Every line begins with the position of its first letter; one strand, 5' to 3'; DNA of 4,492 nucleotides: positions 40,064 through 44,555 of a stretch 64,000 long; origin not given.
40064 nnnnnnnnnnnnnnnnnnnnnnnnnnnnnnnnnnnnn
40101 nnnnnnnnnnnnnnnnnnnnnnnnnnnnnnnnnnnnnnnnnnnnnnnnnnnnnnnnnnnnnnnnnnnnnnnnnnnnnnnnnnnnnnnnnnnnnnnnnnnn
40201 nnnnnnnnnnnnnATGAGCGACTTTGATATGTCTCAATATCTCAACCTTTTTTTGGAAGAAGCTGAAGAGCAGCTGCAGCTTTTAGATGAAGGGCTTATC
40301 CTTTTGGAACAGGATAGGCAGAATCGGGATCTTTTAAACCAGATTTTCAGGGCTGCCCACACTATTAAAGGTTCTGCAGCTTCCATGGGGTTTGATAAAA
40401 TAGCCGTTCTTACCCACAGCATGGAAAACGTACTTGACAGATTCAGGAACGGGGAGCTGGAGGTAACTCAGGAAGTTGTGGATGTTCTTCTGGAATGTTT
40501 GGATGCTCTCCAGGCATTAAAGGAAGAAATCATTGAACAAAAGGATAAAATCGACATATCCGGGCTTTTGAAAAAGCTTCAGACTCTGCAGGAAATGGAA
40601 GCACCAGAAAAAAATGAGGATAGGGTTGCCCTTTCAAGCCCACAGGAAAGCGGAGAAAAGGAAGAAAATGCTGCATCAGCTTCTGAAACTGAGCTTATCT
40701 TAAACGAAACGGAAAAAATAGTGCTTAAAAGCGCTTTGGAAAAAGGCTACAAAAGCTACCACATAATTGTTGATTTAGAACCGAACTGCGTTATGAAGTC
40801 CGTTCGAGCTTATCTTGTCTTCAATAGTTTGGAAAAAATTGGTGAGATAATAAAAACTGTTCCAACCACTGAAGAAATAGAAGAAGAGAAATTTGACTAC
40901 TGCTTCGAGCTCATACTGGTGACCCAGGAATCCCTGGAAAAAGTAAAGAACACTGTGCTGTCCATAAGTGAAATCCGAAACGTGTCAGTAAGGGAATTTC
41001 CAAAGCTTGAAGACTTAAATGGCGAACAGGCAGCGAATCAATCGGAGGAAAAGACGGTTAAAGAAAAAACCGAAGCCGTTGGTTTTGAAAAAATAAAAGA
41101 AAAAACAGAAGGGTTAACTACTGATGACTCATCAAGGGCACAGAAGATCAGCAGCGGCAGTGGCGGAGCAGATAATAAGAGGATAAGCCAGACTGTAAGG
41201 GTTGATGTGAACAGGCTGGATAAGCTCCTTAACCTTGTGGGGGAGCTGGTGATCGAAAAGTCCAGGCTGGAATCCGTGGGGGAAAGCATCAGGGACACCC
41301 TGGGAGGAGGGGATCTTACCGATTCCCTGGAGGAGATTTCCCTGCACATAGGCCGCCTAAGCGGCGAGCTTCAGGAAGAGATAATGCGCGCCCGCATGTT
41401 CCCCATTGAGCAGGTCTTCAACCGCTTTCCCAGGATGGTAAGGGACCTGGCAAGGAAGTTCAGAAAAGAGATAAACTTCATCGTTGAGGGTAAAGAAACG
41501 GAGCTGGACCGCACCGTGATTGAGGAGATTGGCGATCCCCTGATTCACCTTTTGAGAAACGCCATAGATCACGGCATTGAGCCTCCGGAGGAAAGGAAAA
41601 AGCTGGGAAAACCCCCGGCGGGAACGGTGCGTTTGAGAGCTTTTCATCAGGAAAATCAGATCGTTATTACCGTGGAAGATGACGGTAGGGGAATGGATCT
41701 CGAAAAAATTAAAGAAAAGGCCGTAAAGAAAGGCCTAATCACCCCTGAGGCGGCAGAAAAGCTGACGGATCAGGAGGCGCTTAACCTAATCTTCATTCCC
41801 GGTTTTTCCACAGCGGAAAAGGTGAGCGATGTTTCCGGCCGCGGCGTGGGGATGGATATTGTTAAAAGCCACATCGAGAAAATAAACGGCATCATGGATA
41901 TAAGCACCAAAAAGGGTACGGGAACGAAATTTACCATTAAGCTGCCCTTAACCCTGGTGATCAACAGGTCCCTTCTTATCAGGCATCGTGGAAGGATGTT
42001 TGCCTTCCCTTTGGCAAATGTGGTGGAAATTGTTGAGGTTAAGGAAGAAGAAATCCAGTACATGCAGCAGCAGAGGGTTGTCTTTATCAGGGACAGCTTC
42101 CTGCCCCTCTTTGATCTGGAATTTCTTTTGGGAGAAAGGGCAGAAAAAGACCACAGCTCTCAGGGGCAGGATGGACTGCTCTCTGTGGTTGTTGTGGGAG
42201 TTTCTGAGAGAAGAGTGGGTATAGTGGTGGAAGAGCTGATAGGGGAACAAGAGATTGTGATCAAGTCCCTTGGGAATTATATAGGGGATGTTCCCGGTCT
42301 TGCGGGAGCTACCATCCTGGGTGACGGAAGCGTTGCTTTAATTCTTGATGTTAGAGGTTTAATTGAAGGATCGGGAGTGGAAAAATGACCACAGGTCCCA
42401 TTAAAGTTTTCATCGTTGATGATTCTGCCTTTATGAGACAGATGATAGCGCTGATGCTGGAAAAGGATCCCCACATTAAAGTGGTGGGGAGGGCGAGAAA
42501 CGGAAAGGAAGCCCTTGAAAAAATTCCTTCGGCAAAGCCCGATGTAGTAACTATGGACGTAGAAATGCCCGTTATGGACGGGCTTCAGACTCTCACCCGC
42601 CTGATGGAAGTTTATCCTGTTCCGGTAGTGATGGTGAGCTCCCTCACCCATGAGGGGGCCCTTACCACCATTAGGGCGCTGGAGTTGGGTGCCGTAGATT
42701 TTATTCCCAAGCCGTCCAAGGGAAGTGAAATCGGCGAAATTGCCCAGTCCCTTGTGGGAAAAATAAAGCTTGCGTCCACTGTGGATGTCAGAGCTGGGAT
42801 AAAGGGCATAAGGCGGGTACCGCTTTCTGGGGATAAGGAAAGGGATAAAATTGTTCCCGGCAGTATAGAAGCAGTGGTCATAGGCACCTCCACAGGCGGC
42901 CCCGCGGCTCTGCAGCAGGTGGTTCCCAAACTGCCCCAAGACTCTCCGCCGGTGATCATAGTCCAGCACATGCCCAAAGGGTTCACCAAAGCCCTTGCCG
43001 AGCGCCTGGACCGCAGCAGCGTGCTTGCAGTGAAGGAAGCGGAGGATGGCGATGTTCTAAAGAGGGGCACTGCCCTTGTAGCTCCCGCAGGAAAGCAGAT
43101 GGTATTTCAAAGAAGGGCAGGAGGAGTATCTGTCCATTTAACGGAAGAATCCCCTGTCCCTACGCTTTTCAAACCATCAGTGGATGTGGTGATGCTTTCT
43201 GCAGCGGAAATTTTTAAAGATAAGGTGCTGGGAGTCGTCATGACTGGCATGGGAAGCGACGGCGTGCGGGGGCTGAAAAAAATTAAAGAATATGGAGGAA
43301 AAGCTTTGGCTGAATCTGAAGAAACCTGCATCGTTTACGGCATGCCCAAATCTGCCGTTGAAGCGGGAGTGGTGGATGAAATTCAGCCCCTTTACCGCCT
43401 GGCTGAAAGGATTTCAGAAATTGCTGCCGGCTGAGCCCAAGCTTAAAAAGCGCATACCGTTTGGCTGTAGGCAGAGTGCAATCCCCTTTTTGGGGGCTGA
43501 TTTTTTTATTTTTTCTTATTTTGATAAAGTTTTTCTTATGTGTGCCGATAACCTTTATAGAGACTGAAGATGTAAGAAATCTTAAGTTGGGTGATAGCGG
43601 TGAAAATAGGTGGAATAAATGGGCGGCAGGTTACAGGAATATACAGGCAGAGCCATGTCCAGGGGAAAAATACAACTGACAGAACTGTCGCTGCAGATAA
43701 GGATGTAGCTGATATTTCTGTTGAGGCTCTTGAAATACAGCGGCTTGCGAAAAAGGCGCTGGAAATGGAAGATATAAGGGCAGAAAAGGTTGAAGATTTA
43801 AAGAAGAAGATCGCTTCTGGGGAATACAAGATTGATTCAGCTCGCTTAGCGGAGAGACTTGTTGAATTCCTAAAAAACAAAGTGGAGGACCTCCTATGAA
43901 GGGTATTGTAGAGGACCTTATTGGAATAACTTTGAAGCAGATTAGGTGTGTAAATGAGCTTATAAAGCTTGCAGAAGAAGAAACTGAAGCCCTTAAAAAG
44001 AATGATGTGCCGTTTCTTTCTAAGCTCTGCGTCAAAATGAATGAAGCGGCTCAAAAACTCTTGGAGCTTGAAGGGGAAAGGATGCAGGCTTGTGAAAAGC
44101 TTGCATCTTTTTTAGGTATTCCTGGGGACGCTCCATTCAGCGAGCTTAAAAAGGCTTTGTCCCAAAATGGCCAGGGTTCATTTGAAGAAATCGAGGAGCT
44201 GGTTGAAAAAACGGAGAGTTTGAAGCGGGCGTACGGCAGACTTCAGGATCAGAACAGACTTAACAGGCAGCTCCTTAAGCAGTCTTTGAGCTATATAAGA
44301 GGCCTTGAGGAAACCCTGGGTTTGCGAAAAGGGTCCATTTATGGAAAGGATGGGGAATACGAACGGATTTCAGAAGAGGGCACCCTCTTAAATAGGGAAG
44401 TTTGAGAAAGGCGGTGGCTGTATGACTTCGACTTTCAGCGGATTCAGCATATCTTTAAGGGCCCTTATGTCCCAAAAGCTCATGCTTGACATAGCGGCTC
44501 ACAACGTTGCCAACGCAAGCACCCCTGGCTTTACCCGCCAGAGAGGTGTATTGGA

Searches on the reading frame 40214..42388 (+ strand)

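Call 8: search_protein_families(library=pfam, proteins=[window:40214-42388:+], max_evalue=0.001)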
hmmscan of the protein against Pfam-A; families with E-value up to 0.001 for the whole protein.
window:40214-42388:+ (724 aa): 5 families
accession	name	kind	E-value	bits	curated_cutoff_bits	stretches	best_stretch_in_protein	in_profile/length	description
PF07194.16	P2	-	1.3e-29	102.5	23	1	182-261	2-81/81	P2 response regulator binding domain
PF01584.24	CheW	-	2.9e-26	92.2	23.5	1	587-718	3-135/138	CheW-like domain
PF01627.28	Hpt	-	6.1e-22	78.1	24.6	1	8-101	1-83/84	Hpt domain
PF02895.20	H-kinase_dim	-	1.5e-18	67.4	23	1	325-392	1-67/68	Signal transducing histidine kinase, homodimeric domain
PF02518.31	HATPase_c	-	2.3e-18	67.1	26.4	1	442-580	5-110/111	Histidine kinase-, DNA gyrase B-, and HSP90-like ATPase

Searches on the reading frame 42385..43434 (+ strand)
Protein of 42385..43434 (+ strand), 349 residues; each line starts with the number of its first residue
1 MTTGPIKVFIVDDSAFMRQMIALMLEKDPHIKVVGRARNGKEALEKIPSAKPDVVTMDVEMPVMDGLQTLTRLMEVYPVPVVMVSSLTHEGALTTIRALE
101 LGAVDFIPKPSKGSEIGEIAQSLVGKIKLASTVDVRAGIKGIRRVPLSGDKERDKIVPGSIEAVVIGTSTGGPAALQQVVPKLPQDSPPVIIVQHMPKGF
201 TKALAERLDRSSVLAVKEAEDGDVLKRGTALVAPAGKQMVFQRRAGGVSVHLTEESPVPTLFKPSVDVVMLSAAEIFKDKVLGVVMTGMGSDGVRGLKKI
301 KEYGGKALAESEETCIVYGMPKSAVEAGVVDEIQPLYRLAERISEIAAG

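Call 8: search_protein_families(library=pfam, proteins=[window:42385-43434:+], max_evalue=0.001)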
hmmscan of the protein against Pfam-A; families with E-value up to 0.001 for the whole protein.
window:42385-43434:+ (349 aa): 2 families
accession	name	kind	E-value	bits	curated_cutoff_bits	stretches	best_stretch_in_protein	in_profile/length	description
PF01339.22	CheB_methylest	-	6.7e-63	212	24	1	164-343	1-174/174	CheB methylesterase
PF00072.30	Response_reg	-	6.1e-26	91.2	30.2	1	8-118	1-108/111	Response regulator receiver domain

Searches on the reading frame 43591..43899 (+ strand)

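Call 71: search_protein_families(library=pfam, proteins=[window:43591-43899:+], max_evalue=0.0001)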
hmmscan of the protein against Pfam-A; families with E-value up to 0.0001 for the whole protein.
window:43591-43899:+ (102 aa): 1 family
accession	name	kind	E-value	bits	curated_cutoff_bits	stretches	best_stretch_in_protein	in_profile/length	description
PF04316.19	FlgM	-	4.9e-15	55.9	25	1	39-92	2-55/55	Anti-sigma-28 factor, FlgM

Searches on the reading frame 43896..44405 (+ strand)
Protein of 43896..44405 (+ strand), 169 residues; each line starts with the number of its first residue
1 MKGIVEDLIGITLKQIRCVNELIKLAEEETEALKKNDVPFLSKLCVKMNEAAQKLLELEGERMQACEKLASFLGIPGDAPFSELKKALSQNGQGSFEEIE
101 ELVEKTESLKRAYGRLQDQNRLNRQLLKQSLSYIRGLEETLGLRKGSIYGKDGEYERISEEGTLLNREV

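Call 8: search_protein_families(library=pfam, proteins=[window:43896-44405:+], max_evalue=0.001)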
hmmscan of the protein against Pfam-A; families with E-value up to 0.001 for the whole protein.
window:43896-44405:+ (169 aa): 1 family
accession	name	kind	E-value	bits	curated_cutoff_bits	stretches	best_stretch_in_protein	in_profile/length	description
PF05130.17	FlgN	-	7e-22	78.9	30.5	1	4-156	2-146/147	FlgN protein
